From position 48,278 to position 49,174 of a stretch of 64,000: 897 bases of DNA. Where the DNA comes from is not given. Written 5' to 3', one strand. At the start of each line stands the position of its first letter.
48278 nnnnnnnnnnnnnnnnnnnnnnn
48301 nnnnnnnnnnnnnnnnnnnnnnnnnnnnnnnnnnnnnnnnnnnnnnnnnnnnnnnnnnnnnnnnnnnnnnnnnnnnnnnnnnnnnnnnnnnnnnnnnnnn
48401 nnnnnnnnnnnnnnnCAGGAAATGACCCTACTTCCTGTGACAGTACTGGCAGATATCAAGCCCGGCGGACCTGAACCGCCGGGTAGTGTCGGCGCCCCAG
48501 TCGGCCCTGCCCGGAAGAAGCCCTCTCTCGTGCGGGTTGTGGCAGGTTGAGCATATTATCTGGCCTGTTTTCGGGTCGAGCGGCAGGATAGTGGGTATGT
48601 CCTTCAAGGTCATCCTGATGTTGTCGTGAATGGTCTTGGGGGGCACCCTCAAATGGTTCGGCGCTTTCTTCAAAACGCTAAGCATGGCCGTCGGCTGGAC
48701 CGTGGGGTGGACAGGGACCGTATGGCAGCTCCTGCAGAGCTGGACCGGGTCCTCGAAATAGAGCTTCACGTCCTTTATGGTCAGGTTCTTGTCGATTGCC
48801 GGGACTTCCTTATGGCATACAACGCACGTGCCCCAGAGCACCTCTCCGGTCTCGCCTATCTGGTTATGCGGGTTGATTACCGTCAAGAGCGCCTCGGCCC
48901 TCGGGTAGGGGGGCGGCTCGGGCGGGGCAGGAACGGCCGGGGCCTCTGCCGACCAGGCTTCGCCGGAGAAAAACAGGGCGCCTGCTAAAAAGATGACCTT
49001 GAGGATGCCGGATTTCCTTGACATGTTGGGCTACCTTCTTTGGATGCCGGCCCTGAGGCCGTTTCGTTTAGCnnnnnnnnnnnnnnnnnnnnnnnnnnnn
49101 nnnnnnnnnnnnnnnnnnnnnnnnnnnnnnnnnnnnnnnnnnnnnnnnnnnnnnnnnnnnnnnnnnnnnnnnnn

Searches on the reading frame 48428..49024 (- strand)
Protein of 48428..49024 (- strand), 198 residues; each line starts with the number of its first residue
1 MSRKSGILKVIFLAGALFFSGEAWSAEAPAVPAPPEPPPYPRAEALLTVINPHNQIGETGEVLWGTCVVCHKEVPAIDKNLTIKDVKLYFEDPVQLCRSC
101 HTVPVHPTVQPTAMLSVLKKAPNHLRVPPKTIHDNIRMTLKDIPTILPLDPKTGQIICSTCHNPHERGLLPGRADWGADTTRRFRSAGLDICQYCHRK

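Call 3: search_protein_families(library=pfam, proteins=[window:48428-49024:-], max_evalue=0.1)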
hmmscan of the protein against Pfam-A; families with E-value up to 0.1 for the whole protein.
window:48428-49024:- (198 aa): 6 families
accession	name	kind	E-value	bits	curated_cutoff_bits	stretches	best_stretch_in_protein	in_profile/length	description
PF09699.15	Paired_CXXCH_1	-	5.6e-08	32.8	20.6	2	64-102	6-37/41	Doubled CXXCH motif (Paired_CXXCH_1)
PF14522.11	Cytochrome_C7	-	1e-05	25.7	24.8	1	65-105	14-52/67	Cytochrome c7 and related cytochrome c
PF14537.11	Cytochrom_c3_2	-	2e-05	25.4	25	0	61-102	23-65/79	Cytochrome c3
PF22113.1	Mtrc-MtrF_II-IV_dom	-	7.8e-05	22.7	30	1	65-198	7-129/176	Outer membrane cytochrome MtrC/MtrF-like, domains II/IV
PF14260.11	zf-C4pol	-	0.011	16.5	28.9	0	66-106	12-54/70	C4-type zinc-finger of DNA polymerase delta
PF13442.11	Cytochrome_CBB3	-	0.028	15.2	27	0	96-144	13-49/68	Cytochrome C oxidase, cbb3-type, subunit III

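Call 4: search_protein_families(library=ncbifam, proteins=[window:48428-49024:-], max_evalue=0.1)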
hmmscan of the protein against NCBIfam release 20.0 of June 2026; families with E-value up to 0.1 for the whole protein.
window:48428-49024:- (198 aa): 4 families
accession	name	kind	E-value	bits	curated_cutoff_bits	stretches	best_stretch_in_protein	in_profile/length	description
TIGR01905.1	paired_CXXCH_1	subfamily_domain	0.0016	18.3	25.2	0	65-102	7-37/41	doubled CXXCH domain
NF041028.1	decahem_GSU2203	exception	0.011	14.9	325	1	66-167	103-186/317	GSU2203 family decaheme c-type cytochrome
TIGR03508.1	decahem_SO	subfamily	0.016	14.7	192.2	0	152-168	140-156/258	DmsE family decaheme c-type cytochrome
NF047727.1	4hemeCytCCctA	equivalog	0.063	13.4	180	0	151-167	76-92/109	tetraheme c-type cytochrome CctA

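Call 65: search_solved_structures(query=window:48428-49024:-, max_evalue=1)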
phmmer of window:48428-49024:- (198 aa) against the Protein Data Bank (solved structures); distinct sequences matched with E-value up to 1: 1.
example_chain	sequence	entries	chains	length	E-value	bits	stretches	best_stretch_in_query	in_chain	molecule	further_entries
8rv0_Y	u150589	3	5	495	0.84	12.6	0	117-164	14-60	Octaheme cytochrome c nitrite reductase | Octaheme nitrite c cytochrome c reductase | Octaheme nitrite reductase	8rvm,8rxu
